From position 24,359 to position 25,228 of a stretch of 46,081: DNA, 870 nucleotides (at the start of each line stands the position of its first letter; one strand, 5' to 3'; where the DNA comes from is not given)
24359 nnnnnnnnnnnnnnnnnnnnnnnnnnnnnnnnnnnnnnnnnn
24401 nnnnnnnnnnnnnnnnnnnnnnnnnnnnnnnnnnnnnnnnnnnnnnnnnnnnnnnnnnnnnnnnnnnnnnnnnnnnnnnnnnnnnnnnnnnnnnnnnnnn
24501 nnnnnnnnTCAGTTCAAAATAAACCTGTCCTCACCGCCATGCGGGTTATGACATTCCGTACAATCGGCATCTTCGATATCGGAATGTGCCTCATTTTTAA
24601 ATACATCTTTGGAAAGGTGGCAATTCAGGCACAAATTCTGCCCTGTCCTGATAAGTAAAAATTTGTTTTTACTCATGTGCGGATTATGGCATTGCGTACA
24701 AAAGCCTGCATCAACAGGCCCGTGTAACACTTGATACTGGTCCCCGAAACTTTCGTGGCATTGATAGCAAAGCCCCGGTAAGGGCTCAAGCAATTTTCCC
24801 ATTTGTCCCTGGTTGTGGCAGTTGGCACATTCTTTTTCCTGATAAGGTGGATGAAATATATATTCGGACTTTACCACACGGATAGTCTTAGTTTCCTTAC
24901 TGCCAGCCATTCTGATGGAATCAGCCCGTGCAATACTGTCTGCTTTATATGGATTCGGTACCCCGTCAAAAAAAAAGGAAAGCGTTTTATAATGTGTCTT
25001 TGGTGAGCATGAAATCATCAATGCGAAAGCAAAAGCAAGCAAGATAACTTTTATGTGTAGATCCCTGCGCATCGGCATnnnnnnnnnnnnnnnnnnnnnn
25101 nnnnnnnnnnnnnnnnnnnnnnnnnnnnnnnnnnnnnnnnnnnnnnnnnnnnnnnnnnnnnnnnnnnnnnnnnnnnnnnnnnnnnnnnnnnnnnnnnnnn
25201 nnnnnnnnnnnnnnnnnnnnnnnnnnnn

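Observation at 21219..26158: Tight four-gene operon: NHL lipoprotein, 5-haem lipoprotein, 658-aa barrel, 14-haem wire (porin-cytochrome-like core)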

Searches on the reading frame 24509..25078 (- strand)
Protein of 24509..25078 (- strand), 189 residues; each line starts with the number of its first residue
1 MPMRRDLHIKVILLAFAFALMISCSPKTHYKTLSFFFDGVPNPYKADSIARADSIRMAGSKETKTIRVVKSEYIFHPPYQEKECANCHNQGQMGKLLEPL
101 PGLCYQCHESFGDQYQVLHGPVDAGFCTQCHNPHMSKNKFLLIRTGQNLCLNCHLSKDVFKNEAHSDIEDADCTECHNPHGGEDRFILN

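Call 3: search_protein_families(library=pfam, proteins=[window:24509-25078:-], max_evalue=0.01)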
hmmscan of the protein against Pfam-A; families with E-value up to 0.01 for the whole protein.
window:24509-25078:- (189 aa): 6 families
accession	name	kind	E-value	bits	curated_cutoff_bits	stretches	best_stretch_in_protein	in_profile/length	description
PF09699.15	Paired_CXXCH_1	-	1.4e-26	92.3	20.6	3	119-157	1-39/41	Doubled CXXCH motif (Paired_CXXCH_1)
PF14537.11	Cytochrom_c3_2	-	2.9e-06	28.1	25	1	81-154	6-78/79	Cytochrome c3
PF14522.11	Cytochrome_C7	-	1e-05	25.7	24.8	1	126-178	15-67/67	Cytochrome c7 and related cytochrome c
PF02085.21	Cytochrom_CIII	-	1.9e-05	25.4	22.9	1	68-154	17-101/101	Class III cytochrome C family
PF22113.1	Mtrc-MtrF_II-IV_dom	-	2.4e-05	24.4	30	0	104-138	9-42/176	Outer membrane cytochrome MtrC/MtrF-like, domains II/IV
PF22678.1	Cytochrom_c_NrfB-like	-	0.0096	16.8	27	0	147-185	33-73/89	Cytochrome c-type protein NrfB-like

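Call 4: search_protein_families(library=ncbifam, proteins=[window:24509-25078:-], max_evalue=0.01)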
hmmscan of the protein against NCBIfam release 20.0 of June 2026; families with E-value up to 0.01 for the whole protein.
window:24509-25078:- (189 aa): 6 families
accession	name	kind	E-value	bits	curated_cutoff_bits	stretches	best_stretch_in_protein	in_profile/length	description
TIGR01905.1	paired_CXXCH_1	subfamily_domain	2.6e-24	84.9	25.2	3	119-156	1-38/41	doubled CXXCH domain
TIGR03508.1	decahem_SO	subfamily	1.7e-13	50.6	192.2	1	83-188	99-207/258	DmsE family decaheme c-type cytochrome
NF041028.1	decahem_GSU2203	exception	2.4e-13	50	325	1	82-182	129-234/317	GSU2203 family decaheme c-type cytochrome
TIGR03153.1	cytochr_NrfH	equivalog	8e-05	22.7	134.2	1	144-181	25-63/138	cytochrome c nitrite reductase small subunit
NF047727.1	4hemeCytCCctA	equivalog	0.0011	19.1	180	1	81-136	37-92/109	tetraheme c-type cytochrome CctA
NF045722.1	c3_cytochr_TmcA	equivalog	0.0048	16.8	114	1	104-157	60-113/125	acidic tetraheme cytochrome c3 TmcA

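Call 25: search_solved_structures(query=window:24509-25078:-, max_evalue=0.1)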
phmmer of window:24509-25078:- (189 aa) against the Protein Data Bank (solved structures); distinct sequences matched with E-value up to 0.1: 2.
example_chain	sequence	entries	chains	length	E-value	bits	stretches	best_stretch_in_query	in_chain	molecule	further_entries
6r2q_A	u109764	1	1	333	1.3e-10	44.5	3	101-182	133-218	Cystathionine beta-synthase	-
28pb_A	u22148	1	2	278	3.1e-05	27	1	84-187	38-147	Cytochrome c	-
